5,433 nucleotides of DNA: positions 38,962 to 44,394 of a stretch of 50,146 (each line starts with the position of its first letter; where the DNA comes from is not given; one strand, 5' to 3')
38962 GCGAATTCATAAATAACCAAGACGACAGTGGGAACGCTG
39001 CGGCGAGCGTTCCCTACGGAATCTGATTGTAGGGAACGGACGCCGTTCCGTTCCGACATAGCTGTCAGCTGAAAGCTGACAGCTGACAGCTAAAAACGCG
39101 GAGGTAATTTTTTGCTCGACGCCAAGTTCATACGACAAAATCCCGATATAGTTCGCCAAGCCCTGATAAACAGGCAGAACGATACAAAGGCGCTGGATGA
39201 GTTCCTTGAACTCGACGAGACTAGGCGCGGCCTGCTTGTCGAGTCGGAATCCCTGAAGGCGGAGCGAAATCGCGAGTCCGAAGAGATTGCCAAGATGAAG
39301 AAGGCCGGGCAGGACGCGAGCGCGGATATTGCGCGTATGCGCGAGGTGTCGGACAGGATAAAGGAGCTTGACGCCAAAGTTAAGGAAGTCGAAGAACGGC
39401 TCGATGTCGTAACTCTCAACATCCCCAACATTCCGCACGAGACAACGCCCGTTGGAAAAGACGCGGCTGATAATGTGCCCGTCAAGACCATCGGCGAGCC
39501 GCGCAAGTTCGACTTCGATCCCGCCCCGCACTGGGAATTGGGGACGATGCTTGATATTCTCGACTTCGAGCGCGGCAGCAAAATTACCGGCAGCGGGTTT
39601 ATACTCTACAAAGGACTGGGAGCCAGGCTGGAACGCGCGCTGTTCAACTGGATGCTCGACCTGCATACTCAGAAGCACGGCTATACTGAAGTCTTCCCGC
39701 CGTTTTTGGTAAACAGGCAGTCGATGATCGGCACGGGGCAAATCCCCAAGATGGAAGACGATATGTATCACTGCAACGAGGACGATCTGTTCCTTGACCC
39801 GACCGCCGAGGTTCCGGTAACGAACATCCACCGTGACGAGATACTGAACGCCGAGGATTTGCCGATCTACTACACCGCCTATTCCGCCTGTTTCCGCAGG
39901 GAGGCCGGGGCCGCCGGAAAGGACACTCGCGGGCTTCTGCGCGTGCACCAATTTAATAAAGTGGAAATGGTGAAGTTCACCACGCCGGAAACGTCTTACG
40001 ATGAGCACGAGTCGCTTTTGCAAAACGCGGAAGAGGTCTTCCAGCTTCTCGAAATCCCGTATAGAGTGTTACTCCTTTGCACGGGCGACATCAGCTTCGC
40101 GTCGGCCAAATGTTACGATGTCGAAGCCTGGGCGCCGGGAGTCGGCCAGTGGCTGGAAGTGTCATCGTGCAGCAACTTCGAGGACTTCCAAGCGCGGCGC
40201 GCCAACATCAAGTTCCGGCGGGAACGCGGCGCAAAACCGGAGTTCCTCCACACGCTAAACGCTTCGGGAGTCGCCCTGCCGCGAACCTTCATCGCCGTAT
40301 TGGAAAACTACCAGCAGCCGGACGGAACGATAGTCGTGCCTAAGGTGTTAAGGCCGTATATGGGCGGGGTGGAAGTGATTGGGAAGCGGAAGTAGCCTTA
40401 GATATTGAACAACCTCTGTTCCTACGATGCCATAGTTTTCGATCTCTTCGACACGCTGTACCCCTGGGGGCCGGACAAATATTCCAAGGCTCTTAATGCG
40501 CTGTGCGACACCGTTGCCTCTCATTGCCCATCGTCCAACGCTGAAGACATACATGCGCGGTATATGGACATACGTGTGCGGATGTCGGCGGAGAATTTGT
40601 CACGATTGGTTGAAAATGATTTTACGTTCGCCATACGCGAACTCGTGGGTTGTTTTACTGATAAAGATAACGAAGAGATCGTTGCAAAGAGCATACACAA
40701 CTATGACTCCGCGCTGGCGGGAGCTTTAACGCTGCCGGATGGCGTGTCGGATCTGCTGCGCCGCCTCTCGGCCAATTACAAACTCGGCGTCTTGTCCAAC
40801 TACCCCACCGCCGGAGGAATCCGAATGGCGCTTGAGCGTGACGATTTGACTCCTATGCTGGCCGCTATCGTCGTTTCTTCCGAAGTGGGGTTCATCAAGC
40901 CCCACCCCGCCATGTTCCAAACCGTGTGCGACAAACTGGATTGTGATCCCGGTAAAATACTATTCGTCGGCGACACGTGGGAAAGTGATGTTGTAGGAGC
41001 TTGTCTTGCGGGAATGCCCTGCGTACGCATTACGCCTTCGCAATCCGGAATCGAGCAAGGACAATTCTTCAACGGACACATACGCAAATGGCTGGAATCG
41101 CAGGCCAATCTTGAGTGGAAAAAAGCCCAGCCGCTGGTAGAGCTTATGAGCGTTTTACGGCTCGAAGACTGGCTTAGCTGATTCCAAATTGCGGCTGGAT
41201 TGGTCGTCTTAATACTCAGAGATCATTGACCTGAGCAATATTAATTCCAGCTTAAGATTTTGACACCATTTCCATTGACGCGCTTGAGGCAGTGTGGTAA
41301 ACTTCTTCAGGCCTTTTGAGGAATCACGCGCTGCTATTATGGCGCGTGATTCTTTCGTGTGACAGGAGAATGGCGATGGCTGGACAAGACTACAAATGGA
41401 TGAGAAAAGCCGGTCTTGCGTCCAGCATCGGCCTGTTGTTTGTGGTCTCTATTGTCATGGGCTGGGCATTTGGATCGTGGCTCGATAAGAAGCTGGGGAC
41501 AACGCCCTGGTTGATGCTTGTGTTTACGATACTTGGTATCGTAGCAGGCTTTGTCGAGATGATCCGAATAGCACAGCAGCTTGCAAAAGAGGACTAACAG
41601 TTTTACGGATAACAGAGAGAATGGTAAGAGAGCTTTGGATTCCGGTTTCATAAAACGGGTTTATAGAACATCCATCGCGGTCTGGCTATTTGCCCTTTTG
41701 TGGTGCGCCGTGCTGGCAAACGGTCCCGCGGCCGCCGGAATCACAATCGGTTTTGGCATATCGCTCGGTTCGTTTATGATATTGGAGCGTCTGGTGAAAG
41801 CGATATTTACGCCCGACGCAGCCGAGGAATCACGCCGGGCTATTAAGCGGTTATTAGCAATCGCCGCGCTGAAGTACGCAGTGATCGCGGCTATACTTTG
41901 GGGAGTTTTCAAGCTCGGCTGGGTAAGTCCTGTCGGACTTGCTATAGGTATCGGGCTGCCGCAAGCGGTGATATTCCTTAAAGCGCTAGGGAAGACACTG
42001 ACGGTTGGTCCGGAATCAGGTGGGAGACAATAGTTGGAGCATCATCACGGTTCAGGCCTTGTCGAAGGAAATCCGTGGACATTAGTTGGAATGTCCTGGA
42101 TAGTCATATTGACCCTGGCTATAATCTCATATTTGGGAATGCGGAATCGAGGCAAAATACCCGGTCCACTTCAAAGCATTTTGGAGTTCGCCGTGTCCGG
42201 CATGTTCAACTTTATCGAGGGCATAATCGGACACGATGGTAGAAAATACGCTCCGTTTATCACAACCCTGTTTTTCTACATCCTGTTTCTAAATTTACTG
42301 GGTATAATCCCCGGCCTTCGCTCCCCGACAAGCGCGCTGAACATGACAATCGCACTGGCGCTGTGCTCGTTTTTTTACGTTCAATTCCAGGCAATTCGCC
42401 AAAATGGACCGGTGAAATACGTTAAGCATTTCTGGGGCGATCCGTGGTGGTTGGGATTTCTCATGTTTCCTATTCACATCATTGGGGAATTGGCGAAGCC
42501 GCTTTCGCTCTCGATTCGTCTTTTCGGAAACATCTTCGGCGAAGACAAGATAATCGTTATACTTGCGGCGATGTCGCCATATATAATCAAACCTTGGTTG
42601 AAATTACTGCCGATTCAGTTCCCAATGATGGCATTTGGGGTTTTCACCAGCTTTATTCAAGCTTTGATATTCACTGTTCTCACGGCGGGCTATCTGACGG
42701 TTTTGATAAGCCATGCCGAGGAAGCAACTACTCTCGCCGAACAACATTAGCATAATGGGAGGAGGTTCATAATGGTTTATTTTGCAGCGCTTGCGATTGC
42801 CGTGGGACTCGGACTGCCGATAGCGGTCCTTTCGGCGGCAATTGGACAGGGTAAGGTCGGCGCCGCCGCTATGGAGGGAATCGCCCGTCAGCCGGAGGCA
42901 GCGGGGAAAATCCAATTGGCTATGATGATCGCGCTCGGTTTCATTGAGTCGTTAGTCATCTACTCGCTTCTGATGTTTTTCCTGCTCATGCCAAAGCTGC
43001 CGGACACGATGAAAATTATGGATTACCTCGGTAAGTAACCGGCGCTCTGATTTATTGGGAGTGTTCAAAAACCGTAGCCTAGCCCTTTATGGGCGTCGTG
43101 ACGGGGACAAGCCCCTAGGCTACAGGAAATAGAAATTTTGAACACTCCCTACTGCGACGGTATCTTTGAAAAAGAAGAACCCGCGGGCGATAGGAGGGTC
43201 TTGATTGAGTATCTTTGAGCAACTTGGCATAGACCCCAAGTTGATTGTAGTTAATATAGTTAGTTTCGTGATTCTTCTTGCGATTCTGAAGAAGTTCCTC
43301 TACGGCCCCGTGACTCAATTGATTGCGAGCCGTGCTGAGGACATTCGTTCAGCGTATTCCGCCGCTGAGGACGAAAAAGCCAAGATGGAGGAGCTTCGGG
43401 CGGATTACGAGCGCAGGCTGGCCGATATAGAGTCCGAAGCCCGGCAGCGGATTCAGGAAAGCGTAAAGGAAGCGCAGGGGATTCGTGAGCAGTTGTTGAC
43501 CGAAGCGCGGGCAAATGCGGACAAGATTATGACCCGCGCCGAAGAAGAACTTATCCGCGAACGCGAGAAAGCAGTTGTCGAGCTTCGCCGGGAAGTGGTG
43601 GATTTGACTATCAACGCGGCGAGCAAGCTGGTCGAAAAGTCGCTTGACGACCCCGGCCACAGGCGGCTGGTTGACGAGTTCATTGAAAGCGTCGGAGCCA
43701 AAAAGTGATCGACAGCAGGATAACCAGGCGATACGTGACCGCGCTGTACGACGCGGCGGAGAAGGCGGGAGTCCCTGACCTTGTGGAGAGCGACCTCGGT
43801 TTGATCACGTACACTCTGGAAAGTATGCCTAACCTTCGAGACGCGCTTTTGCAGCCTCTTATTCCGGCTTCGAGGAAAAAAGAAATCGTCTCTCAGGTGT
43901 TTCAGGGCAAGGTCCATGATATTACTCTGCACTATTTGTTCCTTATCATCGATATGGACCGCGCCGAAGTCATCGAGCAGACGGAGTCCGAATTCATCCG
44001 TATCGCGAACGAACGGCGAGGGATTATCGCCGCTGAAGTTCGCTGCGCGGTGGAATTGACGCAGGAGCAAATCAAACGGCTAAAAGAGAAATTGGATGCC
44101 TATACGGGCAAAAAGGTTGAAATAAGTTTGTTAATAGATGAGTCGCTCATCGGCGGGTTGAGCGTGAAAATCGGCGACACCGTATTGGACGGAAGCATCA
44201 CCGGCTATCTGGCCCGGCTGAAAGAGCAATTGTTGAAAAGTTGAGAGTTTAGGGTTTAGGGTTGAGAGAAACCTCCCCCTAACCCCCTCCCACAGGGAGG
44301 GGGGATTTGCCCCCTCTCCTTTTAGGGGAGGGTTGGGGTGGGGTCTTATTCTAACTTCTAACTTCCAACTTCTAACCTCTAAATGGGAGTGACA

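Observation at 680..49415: About ten different heptanucleotide tandem arrays, usually paired with an inverted array, occupy the intergenic spacers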

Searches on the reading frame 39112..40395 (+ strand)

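Call 8: search_protein_families(library=pfam, proteins=[window:39112-40395:+])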
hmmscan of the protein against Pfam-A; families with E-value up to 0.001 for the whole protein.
window:39112-40395:+ (427 aa): 2 families
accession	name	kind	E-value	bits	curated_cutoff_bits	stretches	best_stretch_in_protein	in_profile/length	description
PF00587.30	tRNA-synt_2b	-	2.9e-42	145.2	29.3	1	222-400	7-179/179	tRNA synthetase class II core domain (G, H, P, S and T)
PF02403.27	Seryl_tRNA_N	-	1.3e-32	112.7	28.2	1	1-108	1-108/108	Seryl-tRNA synthetase N-terminal domain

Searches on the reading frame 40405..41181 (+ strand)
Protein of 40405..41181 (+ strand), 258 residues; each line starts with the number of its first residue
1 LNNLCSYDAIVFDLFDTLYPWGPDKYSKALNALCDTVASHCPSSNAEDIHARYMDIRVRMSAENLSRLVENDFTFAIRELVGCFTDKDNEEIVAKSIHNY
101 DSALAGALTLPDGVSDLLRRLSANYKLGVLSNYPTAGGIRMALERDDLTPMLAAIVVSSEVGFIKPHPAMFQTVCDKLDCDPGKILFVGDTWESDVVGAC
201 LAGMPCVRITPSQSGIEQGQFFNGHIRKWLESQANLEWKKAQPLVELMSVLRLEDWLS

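Call 8: search_protein_families(library=pfam, proteins=[window:40405-41181:+])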
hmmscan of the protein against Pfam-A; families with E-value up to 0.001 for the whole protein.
window:40405-41181:+ (258 aa): 3 families
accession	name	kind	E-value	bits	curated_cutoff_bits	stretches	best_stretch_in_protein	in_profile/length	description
PF00702.32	Hydrolase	-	1.5e-16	61.8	26.4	1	7-199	1-187/191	haloacid dehalogenase-like hydrolase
PF13419.12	HAD_2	-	8.6e-16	59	23.8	1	61-207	33-176/178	Haloacid dehalogenase-like hydrolase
PF13242.12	Hydrolase_like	-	2e-09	37.6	22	1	165-208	4-47/75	HAD-hyrolase-like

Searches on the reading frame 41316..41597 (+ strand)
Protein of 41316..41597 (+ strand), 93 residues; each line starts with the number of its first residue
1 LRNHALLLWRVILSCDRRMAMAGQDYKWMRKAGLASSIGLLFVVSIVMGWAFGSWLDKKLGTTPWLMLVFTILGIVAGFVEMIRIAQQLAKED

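Call 8: search_protein_families(library=pfam, proteins=[window:41316-41597:+])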
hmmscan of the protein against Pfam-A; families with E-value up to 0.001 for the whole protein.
window:41316-41597:+ (93 aa): 1 family
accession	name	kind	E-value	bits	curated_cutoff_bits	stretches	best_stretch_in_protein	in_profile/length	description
PF09527.15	ATPase_gene1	-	4.6e-18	65.5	26.6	1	33-84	2-53/54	Putative F0F1-ATPase subunit Ca2+/Mg2+ transporter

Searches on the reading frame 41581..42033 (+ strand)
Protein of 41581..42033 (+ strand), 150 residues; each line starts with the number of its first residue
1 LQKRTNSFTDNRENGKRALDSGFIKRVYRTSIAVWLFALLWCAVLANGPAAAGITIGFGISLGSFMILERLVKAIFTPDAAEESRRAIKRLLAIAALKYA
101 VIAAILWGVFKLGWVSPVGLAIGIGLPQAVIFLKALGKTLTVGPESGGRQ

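Call 8: search_protein_families(library=pfam, proteins=[window:41581-42033:+])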
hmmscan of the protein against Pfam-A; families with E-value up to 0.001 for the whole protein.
window:41581-42033:+ (150 aa): 1 family
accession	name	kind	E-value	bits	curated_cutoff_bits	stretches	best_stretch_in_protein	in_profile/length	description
PF03899.21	ATP-synt_I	-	1.5e-07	32.2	25.1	1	26-124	1-98/99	ATP synthase I chain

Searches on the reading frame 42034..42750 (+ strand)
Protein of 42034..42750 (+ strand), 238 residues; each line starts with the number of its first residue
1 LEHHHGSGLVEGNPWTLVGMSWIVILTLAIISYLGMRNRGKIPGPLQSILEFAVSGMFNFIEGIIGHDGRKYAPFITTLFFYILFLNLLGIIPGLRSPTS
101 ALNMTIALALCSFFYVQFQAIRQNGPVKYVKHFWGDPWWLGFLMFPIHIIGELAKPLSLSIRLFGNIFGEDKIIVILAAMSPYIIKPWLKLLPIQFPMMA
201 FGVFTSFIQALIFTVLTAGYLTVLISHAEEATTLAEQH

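Call 8: search_protein_families(library=pfam, proteins=[window:42034-42750:+])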
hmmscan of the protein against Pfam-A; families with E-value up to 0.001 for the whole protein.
window:42034-42750:+ (238 aa): 1 family
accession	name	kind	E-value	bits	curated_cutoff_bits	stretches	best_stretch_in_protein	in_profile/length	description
PF00119.25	ATP-synt_A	-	9e-55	186.3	33.9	1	20-221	3-216/217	ATP synthase A chain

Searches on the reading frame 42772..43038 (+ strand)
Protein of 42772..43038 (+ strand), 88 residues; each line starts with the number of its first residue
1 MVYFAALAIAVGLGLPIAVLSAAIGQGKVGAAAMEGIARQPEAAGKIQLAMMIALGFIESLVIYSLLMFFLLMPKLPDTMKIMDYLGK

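Call 44: search_protein_families(library=pfam, proteins=[window:42772-43038:+], max_evalue=0.01)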
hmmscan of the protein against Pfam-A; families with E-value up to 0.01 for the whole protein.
window:42772-43038:+ (88 aa): 1 family
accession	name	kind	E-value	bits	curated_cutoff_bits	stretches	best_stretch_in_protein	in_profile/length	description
PF00137.26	ATP-synt_C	-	5.8e-14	52.5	24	1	9-72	1-60/60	ATP synthase subunit C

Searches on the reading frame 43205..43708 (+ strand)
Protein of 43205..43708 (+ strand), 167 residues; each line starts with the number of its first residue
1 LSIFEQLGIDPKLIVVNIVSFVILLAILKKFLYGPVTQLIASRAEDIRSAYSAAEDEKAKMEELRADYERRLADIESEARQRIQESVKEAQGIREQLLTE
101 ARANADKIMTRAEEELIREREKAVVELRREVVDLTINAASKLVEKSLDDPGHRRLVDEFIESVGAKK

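Call 8: search_protein_families(library=pfam, proteins=[window:43205-43708:+])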
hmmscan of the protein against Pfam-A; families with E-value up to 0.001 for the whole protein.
window:43205-43708:+ (167 aa): 1 family
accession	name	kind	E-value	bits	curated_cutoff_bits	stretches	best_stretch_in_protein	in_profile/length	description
PF00430.23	ATP-synt_B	-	1.6e-24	86.9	28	1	14-143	2-131/132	ATP synthase B/B' CF(0)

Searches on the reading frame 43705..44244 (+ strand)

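Call 8: search_protein_families(library=pfam, proteins=[window:43705-44244:+])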
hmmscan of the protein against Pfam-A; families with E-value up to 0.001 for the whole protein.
window:43705-44244:+ (179 aa): 1 family
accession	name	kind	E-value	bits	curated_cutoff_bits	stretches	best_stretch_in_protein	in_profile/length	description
PF00213.23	OSCP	-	1.8e-45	155.6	22.3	1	6-176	1-172/172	ATP synthase delta (OSCP) subunit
